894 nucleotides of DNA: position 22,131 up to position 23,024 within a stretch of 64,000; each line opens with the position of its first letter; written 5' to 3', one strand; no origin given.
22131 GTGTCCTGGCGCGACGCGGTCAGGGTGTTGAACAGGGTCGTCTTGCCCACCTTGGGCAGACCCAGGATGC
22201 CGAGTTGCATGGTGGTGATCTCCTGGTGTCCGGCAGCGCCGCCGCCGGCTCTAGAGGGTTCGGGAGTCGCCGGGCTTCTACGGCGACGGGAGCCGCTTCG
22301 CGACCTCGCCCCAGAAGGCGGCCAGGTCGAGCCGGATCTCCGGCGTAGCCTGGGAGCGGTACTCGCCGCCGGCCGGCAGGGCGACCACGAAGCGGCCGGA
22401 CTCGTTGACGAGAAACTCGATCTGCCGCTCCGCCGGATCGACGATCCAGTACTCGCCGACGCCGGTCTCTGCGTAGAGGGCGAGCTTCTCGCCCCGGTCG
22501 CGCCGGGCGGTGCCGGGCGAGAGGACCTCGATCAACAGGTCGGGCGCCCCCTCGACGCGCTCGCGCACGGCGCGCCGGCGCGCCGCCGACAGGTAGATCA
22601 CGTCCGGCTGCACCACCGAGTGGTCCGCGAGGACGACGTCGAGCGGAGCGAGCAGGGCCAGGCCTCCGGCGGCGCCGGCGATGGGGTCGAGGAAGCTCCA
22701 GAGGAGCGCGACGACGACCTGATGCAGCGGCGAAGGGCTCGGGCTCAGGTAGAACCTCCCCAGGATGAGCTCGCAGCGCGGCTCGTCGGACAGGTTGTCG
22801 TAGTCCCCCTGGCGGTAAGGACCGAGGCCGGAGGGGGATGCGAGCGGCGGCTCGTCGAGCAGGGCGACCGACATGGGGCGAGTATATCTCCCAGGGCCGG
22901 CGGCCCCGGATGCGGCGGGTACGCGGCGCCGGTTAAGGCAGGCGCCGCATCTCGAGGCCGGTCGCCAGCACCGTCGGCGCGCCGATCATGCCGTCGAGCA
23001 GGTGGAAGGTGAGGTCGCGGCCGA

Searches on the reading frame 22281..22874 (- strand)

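Call 29: search_protein_families(library=pfam, proteins=[window:22281-22874:-], max_evalue=0.001)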
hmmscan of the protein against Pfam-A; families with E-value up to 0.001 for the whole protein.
window:22281-22874:- (198 aa): 1 family
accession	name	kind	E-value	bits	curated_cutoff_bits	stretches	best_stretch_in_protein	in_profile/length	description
PF05685.18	Uma2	-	7.6e-30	104.1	27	1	25-162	4-148/172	Putative restriction endonuclease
